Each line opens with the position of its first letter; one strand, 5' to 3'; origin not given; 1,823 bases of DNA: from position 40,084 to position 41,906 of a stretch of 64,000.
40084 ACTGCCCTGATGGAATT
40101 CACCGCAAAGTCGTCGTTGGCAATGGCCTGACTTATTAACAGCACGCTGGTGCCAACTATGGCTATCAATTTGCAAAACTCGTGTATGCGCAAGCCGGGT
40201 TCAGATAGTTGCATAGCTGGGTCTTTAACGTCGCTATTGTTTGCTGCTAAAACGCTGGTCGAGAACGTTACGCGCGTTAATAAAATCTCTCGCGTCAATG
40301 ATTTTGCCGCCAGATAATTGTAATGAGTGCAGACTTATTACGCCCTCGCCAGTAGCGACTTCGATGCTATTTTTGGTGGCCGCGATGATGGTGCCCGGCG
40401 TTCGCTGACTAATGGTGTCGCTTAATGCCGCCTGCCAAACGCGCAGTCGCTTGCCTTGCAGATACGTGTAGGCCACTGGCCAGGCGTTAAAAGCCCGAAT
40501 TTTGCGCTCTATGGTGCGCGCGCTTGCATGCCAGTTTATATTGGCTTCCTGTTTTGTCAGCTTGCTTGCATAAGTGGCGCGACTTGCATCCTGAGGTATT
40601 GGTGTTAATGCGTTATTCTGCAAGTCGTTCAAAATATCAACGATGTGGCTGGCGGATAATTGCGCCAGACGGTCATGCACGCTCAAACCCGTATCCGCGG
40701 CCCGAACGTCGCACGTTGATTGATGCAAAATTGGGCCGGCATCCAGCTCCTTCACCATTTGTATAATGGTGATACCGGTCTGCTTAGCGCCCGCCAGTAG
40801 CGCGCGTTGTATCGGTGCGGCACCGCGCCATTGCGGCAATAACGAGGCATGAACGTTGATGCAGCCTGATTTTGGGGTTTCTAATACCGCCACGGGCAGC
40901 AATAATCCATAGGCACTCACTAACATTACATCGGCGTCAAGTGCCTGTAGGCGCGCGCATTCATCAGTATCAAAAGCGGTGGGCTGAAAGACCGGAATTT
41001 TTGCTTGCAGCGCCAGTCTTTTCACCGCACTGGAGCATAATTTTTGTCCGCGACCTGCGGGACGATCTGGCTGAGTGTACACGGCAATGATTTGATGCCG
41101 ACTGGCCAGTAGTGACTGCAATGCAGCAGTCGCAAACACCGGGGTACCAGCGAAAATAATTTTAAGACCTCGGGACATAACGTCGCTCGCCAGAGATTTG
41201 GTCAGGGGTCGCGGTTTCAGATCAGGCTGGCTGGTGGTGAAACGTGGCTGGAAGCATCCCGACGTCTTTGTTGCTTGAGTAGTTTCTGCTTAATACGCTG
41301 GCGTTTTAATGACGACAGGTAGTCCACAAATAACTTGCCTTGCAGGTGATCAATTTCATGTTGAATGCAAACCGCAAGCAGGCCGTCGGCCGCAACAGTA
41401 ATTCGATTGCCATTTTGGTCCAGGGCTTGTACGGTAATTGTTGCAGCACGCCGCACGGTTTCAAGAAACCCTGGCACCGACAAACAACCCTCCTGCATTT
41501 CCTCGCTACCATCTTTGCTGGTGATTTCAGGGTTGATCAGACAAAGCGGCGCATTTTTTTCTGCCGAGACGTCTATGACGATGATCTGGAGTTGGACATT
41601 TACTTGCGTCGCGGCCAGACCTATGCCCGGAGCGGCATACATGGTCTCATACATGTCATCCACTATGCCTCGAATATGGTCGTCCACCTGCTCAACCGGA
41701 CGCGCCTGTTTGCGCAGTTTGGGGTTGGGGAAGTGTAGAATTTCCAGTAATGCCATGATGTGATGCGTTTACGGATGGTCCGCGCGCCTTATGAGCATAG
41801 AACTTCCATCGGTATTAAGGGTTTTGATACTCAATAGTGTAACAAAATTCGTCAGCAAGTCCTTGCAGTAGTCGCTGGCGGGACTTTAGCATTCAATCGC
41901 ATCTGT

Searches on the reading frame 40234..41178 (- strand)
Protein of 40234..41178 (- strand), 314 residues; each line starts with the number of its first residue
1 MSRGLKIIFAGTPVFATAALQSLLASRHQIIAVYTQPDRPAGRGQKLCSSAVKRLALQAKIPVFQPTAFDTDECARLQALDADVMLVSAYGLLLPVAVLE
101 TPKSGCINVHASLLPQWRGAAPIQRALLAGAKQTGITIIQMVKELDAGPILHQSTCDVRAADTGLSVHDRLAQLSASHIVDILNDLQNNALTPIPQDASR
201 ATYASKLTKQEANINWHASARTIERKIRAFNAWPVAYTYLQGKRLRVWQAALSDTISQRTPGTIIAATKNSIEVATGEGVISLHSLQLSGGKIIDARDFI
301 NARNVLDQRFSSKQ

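Call 65: search_protein_families(library=pfam, proteins=[window:40234-41178:-], max_evalue=0.00001)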
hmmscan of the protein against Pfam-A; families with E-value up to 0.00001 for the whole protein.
window:40234-41178:- (314 aa): 2 families
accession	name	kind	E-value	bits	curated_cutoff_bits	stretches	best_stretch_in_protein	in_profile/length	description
PF00551.24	Formyl_trans_N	-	1.2e-41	142.9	26.1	1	6-181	2-179/181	Formyl transferase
PF02911.23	Formyl_trans_C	-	2.7e-29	101.7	21.1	1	206-303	1-99/100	Formyl transferase, C-terminal domain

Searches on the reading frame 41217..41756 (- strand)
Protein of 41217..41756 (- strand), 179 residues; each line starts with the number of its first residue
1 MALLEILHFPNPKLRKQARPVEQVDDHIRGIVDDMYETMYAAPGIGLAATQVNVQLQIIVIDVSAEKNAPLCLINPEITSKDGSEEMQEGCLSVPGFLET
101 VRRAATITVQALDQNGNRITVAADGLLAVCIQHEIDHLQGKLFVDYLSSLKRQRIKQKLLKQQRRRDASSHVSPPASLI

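Call 65: search_protein_families(library=pfam, proteins=[window:41217-41756:-], max_evalue=0.00001)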
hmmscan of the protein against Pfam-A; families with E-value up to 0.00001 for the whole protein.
window:41217-41756:- (179 aa): 1 family
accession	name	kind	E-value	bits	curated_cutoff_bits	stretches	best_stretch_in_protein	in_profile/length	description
PF01327.26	Pep_deformylase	-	2.2e-53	180.4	22.8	1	4-152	2-155/156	Polypeptide deformylase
